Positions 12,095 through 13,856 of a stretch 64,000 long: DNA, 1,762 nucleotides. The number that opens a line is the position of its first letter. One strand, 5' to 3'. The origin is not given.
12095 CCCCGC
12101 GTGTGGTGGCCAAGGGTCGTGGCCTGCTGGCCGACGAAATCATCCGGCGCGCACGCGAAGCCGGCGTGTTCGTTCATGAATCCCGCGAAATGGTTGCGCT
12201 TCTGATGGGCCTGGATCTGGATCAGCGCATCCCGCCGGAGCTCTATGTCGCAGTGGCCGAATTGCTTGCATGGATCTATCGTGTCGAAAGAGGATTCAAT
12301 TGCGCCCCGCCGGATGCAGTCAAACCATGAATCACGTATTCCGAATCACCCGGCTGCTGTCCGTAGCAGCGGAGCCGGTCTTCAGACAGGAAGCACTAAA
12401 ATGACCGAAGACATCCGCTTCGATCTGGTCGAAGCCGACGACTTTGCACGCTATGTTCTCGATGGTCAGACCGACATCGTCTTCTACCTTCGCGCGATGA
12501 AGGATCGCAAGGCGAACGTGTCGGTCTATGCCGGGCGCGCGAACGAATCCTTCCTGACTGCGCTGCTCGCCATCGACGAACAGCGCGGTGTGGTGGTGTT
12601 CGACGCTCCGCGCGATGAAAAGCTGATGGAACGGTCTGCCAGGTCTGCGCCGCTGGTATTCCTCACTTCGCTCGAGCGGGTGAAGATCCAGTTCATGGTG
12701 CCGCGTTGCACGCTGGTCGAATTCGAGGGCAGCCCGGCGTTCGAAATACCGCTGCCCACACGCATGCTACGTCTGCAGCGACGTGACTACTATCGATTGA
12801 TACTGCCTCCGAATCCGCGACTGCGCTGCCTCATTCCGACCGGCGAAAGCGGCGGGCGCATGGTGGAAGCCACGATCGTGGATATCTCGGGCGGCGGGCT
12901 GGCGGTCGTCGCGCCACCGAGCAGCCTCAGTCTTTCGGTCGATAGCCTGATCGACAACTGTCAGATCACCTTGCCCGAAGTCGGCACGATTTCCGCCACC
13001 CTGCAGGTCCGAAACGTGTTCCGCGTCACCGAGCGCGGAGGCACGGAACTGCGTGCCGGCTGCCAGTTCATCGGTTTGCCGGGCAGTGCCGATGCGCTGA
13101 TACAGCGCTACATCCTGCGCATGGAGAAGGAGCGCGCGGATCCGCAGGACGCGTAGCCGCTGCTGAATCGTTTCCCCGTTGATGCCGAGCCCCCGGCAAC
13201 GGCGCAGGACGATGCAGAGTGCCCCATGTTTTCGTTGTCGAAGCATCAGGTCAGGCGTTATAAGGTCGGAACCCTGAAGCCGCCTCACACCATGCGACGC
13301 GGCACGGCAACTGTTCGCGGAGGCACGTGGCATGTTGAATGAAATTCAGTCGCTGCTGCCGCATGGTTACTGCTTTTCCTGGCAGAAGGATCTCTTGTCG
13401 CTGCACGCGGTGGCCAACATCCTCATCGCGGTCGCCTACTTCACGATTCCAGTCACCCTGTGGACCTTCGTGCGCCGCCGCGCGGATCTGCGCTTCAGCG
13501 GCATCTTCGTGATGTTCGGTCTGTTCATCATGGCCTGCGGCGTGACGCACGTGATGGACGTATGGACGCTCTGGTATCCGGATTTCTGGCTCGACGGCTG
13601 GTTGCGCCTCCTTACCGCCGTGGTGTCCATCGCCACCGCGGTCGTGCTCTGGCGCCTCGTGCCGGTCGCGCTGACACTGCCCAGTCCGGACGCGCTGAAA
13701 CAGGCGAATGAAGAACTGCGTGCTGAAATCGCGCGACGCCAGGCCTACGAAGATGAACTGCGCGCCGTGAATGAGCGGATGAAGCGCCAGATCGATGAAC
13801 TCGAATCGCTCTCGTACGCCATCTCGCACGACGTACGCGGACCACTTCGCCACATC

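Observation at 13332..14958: ETR1-type ethylene-binding domain fused to a histidine kinase, with its own CheY-like regulator, inside the flagellar locus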

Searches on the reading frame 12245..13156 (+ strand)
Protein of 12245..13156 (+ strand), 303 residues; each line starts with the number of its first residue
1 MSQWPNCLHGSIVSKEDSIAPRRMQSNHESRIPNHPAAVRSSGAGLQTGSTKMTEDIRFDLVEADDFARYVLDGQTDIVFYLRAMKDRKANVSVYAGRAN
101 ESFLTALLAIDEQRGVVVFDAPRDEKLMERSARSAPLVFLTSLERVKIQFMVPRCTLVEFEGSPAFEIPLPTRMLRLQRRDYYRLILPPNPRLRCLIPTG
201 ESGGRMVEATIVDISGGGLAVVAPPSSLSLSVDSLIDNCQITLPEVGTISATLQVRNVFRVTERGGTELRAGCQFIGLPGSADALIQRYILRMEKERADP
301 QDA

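Call 3: search_protein_families(library=pfam, proteins=[window:12245-13156:+], max_evalue=1)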
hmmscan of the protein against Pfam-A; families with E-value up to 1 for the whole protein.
window:12245-13156:+ (303 aa): 3 families
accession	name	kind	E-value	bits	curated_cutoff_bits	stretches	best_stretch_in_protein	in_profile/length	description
PF07317.18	PilZN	-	5.8e-25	87.7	23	1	70-176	1-107/107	Flagellar regulator YcgR, PilZN domain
PF07238.19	PilZ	-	4.7e-10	40.2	22.5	1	178-291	1-101/102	PilZ domain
PF23287.1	KOW7_SPT5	-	0.22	11.8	27.1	1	91-128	8-44/52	Transcription elongation factor SPT5, seventh KOW domain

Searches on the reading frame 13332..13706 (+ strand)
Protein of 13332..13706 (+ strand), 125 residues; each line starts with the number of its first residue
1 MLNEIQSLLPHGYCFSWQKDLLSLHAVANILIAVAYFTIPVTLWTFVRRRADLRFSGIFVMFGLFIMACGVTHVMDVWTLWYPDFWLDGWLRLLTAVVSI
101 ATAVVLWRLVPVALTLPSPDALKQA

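Call 22: search_protein_representatives(protein=window:13332-13706:+)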
Query: 125 residues. Proteins with E-value up to 0.001 (for the whole library): 8290; up to 1e-10: 5938; up to 1e-30: 907. The best 150 are listed.
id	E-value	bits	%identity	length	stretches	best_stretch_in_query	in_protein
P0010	6.1e-62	223.9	76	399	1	1-125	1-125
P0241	1.9e-41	157.6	61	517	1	7-124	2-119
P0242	1.4e-40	154.8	59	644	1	7-122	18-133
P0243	4.1e-40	153.3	58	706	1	5-123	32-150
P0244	1.4e-39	151.6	58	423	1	5-123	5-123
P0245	4.3e-39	150.0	56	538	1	9-124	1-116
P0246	5.1e-39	149.7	54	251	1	8-124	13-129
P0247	9.6e-39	148.8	52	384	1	7-124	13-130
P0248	1.0e-38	148.8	52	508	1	6-125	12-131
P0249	1.9e-38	147.9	56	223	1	7-123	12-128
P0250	2.0e-38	147.8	56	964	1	8-124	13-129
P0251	2.2e-38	147.7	57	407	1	7-123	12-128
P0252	2.5e-38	147.5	55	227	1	5-125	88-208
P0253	3.4e-38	147.1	53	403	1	8-125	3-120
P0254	3.5e-38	147.0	53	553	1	6-124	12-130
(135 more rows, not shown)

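Call 56: search_dna_similar(query=window:13332-13706:+, collection=plasmids, mode=protein, max_evalue=0.00001, max_rows=40)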
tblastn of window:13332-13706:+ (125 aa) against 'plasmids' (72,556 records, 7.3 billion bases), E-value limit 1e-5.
Records with a match: 20; places in all: 24; records where one place covers at least 80% of the query: 19.
Best place of each record, by identity: <60% 20.
By first word of the organism name: Azospirillum 7; Acaryochloris 3; Novosphingobium 2; Rhodovastum 2; Eleftheria 1; Kovacikia 1; Rhizobium 1; Pseudanabaena 1; Blastomonas 1; Deinococcus 1.
By predicted mobility (MOB-suite, as given by PLSDB): non-mobilizable 12; mobilizable 5; conjugative 3.
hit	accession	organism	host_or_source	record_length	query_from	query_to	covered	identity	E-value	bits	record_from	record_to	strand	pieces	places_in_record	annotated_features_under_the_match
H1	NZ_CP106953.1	Eleftheria terrae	soil sample,soil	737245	8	125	94%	55.1%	5e-38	142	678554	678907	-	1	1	ATP-binding protein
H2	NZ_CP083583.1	Kovacikia minuta CCNUW1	cell culture,fresh water lake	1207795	7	125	95%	48.7%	6e-35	133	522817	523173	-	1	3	record has no annotation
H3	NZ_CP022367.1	Azospirillum sp. TSH58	single cell,paddy soils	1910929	4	125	98%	46.7%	7e-30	119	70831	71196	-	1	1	record has no annotation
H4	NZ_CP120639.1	Rhizobium sp. 32-5/1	Vicia cracca,cell cilture,root nodule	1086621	4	124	97%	47.1%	1e-29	118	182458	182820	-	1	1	record has no annotation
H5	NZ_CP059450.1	Azospirillum brasilense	Prokaryotes,soil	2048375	4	125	98%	45.9%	9e-30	118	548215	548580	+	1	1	none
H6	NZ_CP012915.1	Azospirillum brasilense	Digitaria eriantha,microbe,root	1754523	4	125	98%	45.9%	1e-29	118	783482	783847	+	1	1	none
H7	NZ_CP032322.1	Azospirillum argentinense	soil sample,Agricultural field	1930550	4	125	98%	45.9%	1e-29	118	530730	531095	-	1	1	record has no annotation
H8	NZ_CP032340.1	Azospirillum brasilense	soil sample,Agricultural field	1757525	4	125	98%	45.9%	3e-29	117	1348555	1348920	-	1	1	none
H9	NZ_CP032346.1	Azospirillum brasilense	soil sample,Agricultural field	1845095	4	125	98%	45.1%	2e-29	117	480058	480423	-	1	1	record has no annotation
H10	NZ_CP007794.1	Azospirillum argentinense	Triticum aestivum L.,Root,wheat ...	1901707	4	125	98%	45.1%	2e-29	117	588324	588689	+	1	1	record has no annotation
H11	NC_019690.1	Pseudanabaena sp. PCC 7367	-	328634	2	124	98%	44.7%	9e-31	121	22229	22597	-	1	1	PAS domain S-box protein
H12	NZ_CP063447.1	Novosphingobium sp. ES2-1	mixed culture,activated sludge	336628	7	125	95%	46.2%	3e-30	120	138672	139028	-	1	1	ATP-binding protein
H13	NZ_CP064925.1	Acaryochloris marina S15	cell culture,surface of Pikea pinnata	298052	6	123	94%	45.8%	9e-33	127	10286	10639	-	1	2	GAF domain-containing hybrid sensor histidine kinase/response ...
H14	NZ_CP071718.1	Acaryochloris sp. 'Moss Beach'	culture,intertidal zone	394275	6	123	94%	45.8%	9e-33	127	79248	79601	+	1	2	none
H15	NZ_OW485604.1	Rhodovastum atsumiense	-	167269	5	124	96%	45.0%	3e-27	111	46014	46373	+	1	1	PAS domain S-box protein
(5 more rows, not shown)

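Call 57: get_annotated_region(hit=H6, flank=3500)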
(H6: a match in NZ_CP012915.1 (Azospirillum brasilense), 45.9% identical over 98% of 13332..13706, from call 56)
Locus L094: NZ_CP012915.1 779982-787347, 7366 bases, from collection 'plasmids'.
description: Azospirillum brasilense strain Sp 7 plasmid ABSP7_p1, complete sequence
organism: Azospirillum brasilense (NCBI taxid 192)
taxonomy: Bacteria; Pseudomonadota; Alphaproteobacteria; Rhodospirillales; Azospirillaceae; Azospirillum; Azospirillum brasilense
host: -; source: Digitaria eriantha,microbe,root; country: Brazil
typing (MOB-suite, as given by PLSDB): non-mobilizable; replicon rep_cluster_622
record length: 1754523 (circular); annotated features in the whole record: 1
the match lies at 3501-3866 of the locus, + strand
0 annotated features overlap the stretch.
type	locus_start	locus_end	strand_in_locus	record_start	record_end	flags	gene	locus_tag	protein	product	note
